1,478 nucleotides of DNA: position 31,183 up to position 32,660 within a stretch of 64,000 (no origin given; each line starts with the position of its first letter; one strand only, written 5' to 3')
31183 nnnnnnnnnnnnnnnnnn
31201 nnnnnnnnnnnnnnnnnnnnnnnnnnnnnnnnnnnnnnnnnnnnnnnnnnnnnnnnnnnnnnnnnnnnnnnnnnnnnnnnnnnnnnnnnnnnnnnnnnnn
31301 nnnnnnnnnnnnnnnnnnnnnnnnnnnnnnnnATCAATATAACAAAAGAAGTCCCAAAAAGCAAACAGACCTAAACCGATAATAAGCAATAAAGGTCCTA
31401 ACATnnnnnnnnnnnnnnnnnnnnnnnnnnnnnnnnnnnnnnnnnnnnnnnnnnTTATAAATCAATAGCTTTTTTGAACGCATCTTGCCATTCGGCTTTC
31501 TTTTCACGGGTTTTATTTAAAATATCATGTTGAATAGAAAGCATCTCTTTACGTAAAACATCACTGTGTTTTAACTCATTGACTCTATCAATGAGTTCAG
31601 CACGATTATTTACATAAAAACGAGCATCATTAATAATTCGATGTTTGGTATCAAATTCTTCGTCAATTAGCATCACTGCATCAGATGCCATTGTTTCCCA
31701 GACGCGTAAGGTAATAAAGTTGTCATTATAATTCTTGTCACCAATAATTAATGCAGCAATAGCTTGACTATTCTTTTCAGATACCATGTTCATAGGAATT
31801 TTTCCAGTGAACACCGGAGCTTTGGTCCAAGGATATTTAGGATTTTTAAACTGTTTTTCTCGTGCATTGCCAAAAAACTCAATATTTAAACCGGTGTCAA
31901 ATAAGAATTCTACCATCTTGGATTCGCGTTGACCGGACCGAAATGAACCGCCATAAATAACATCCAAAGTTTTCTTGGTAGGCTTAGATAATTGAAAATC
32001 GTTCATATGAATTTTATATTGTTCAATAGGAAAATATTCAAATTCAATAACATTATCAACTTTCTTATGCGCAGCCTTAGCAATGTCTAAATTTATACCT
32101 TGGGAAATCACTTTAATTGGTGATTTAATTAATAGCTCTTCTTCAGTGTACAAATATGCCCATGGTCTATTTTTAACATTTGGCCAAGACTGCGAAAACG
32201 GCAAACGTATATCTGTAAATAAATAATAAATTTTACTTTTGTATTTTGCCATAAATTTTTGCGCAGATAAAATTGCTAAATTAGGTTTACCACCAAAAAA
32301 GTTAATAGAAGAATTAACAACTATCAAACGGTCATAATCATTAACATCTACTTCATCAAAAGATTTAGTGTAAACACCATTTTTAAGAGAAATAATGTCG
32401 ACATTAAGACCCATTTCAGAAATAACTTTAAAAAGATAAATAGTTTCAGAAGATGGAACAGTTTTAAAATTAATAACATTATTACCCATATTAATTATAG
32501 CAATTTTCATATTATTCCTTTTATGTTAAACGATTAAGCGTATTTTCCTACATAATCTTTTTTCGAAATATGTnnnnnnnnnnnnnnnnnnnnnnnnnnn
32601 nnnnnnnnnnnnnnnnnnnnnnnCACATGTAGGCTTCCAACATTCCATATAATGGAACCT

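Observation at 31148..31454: uvsX / beta-gt intergenic region: no segA, only a 24-aa hydrophobic micro-ORF and a palindrome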

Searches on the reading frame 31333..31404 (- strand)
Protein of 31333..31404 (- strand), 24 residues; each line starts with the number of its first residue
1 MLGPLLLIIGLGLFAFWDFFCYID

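Call 16: search_dna_similar(query=window:31333-31404:-, collection=phages, mode=protein, max_evalue=10, max_rows=60, rows=spread)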
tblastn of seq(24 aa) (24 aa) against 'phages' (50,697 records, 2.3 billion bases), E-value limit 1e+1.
No match.

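Call 51: search_protein_families(library=phrogs, proteins=[window:31333-31404:-], max_evalue=10)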
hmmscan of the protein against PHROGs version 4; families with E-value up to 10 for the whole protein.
seq(24 aa): 0 families

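Call 52: list_cluster_members(proteins=[window:31333-31404:-, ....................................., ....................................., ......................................])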
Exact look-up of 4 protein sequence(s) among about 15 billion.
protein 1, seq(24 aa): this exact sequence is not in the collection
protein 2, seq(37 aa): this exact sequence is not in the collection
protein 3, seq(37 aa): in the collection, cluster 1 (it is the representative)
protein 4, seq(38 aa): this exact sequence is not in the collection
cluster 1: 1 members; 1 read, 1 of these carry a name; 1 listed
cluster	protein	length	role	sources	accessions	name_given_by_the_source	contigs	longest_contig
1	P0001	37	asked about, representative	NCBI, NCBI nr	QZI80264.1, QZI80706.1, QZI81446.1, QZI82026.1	hypothetical protein G3G6_059 [Escherichia phage vB_EcoM-G3G6] | hypothetical protein CHD2BS1_059 [Escherichia phage vB_EcoM-CHD2BS1]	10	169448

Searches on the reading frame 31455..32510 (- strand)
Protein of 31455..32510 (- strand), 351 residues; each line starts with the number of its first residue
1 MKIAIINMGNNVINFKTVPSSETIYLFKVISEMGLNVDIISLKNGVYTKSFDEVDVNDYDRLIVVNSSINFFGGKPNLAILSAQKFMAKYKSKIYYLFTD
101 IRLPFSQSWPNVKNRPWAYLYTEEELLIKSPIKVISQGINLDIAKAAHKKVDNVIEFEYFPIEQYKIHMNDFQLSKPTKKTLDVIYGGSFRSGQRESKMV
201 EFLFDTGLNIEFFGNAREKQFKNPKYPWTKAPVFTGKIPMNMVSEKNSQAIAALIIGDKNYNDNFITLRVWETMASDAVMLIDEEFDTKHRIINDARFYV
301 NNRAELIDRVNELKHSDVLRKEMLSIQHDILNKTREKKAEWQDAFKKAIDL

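Call 20: search_dna_similar(query=window:31455-32510:-, collection=phages, mode=protein, max_rows=60, rows=spread)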
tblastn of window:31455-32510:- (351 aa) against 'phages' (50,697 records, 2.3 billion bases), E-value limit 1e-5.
Records with a match: 126; places in all: 126; records where one place covers at least 80% of the query: 121.
Best place of each record, by identity: >=99% 17; 95-99% 10; 90-95% 2; 60-80% 6; <60% 91.
By first word of the organism name: Escherichia 34; Enterobacter 27; Salmonella 16; Citrobacter 9; Enterococcus 9; Acinetobacter 6; Tequatrovirus 5; Serratia 5; Enterobacteria 3; Cronobacter 3; and 8 more.
By host as written in the record: - 21; Escherichia coli 17; Escherichia coli B 10; Citrobacter freundii 7; Enterobacter cloacae 5; Serratia marcescens 4; Enterobacter cloacae ATCC 13047 4; Enterococcus faecalis ATCC 700802 / V583 4; and 41 more.
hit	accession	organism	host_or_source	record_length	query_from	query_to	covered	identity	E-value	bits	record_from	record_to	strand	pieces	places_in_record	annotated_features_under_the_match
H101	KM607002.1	Enterobacteria phage RB55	Escherichia coli B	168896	1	351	100%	99.7%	0e+0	715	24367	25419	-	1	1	b-gt: beta-glucosyl-HMC-alpha-glucosyl-transferase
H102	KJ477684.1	Tequatrovirus T4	-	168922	1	351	100%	99.7%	0e+0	715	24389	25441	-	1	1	b-gt: beta glucosyl transferase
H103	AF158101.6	Escherichia phage T4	-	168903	1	351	100%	99.7%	0e+0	715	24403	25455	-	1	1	b-gt: b-gt beta glucosyl transferase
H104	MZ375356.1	Escherichia phage T4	-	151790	1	351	100%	99.7%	0e+0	715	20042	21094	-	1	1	beta glucosyl transferase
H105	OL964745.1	Escherichia phage T4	-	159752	1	351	100%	99.7%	0e+0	715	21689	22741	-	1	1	beta glucosyl transferase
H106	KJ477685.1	Tequatrovirus T4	-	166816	1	351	100%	99.4%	0e+0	711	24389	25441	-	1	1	none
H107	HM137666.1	Enterobacteria phage T4T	Escherichia coli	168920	1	351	100%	99.4%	0e+0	709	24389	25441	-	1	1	b-gt: beta glucosyl transferase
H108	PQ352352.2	Escherichia phage vB_EcoM_PTE-Eco15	Escherichia coli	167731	1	351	100%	97.4%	0e+0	702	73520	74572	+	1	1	hypothetical protein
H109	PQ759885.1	Escherichia phage Pu-Krd-SF5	Escherichia coli B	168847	1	351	100%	96.0%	0e+0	692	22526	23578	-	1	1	beta-glucosyltransferase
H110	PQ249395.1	Escherichia phage Pu-Krd-SF1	Escherichia coli B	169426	1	351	100%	96.0%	0e+0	692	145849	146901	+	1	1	beta-glucosyltransferase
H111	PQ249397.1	Escherichia phage Pu-Krd-SF3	Escherichia coli B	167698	1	351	100%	96.0%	0e+0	692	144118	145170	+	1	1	beta-glucosyltransferase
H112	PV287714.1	Escherichia phage HMD-9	Escherichia coli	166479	1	351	100%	95.7%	0e+0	689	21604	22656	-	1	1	beta glucosyl transferase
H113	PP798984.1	Acinetobacter phage AB1I1P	Acinetobacter baumannii (Acibaumc1)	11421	1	351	100%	60.4%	2e-138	439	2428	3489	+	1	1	record has no annotation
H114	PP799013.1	Acinetobacter phage AB1I1T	Acinetobacter baumannii (Acibaumc1)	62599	1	351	100%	60.4%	2e-138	439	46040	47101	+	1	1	b-gt beta glucosyl transferase | head assembly chaperone protein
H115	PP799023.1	Acinetobacter phage AB2I2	Acinetobacter baumannii (Acibaumc2)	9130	5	351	99%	60.2%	7e-137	435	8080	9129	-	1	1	b-gt beta glucosyl transferase | head assembly chaperone protein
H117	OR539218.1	Escherichia phage vB-Eco-KMB26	Escherichia coli KMB517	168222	1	351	100%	55.1%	3e-124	398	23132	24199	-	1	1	hypothetical protein | glucosyl transferase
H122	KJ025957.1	Serratia phage PS2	Serratia marcescens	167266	1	349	99%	52.4%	2e-116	376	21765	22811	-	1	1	b-gt: beta glucosyl transferase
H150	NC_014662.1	Enterobacter phage CC31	Escherichia coli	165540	1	351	100%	48.9%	4e-110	358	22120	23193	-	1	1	b-gt: beta-glucosyltransferase | beta-glucosyl-HMC-alpha-glucosyltransferase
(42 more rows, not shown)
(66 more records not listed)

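Call 21: get_annotated_region(hit=H117, flank=1800)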
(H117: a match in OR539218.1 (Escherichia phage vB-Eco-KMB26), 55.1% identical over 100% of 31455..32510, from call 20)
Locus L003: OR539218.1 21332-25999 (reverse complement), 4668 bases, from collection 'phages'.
description: Escherichia phage vB-Eco-KMB26, complete genome.
organism: Escherichia phage vB-Eco-KMB26 (NCBI taxid 3092599)
taxonomy: Viruses; Duplodnaviria; Heunggongvirae; Uroviricota; Caudoviricetes; Straboviridae; Tevenvirinae; Tequatrovirus
host: Escherichia coli KMB517; source: waste water from wastewater treatment plant; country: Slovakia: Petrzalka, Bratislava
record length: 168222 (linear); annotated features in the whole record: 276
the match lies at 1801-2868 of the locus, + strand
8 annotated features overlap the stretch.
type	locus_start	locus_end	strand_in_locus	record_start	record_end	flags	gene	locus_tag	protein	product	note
CDS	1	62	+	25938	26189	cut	-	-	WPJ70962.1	immunity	-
CDS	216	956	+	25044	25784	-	-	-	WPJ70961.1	hypothetical protein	-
CDS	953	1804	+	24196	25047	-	-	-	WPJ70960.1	glucosyl transferase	-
CDS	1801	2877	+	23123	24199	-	-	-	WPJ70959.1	hypothetical protein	-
CDS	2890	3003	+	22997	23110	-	-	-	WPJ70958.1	hypothetical protein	-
CDS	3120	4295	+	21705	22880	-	-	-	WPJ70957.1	recombination protein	-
CDS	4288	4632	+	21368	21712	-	-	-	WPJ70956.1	capsid and scaffold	-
CDS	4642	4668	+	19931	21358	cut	-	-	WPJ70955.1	DNA primase/helicase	-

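Call 22: get_annotated_region(hit=H122, flank=1800)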
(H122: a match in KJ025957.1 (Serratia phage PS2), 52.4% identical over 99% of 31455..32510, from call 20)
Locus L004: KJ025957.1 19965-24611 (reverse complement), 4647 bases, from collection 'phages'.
description: Serratia phage PS2, complete genome.
organism: Serratia phage PS2 (NCBI taxid 1481112)
taxonomy: Viruses; Duplodnaviria; Heunggongvirae; Uroviricota; Caudoviricetes; Muldoonvirus; Muldoonvirus PS2
host: Serratia marcescens; source: -; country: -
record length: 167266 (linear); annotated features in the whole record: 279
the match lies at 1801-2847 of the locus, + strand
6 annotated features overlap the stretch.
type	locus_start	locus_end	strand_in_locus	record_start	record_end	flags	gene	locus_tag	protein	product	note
CDS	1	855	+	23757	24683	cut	-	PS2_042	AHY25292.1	hypothetical protein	-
CDS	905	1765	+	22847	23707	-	-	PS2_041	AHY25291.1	hypothetical protein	-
CDS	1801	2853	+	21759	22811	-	b-gt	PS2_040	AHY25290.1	beta glucosyl transferase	-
CDS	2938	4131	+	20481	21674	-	uvsX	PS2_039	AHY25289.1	RecA-like recombination protein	UvsX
CDS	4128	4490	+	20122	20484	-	-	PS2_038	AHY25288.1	initiator of head vertex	gp40 initiator of head vertex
CDS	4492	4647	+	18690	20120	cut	-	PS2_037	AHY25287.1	replication and recombination DNA helicase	gp41 replication and recombination DNA helicase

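Call 23: get_annotated_region(hit=H150, flank=1800)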
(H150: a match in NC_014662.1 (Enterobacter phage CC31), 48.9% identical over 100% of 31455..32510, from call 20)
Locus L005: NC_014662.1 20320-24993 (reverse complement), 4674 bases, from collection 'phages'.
description: Enterobacteria phage CC31, complete genome.
organism: Enterobacter phage CC31 (NCBI taxid 709484)
taxonomy: Viruses; Duplodnaviria; Heunggongvirae; Uroviricota; Caudoviricetes; Straboviridae; Tevenvirinae; Karamvirus; Karamvirus cc31
host: Escherichia coli; source: -; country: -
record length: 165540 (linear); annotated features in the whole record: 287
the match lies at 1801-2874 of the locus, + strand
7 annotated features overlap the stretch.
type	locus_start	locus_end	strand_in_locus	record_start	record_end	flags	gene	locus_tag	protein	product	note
CDS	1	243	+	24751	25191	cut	-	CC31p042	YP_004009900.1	hypothetical protein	-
CDS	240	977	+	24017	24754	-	42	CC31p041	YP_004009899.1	gp42 dCMP hydroxymethylase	-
CDS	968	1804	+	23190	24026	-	-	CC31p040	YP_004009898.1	beta-glucosyl-HMC-alpha-glucosyltransferase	similar to T2, T6 beta-glucosyl-HMC-alpha-glucosyl-transferase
CDS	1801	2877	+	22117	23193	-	b-gt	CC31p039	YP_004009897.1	beta-glucosyltransferase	-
CDS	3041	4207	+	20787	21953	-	uvsX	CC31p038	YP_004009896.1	DNA repair protein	UvsX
CDS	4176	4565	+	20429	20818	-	40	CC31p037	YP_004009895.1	head vertex assembly chaperone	-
CDS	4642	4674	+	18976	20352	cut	41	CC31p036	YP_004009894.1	gp41 DNA primase-helicase subunit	-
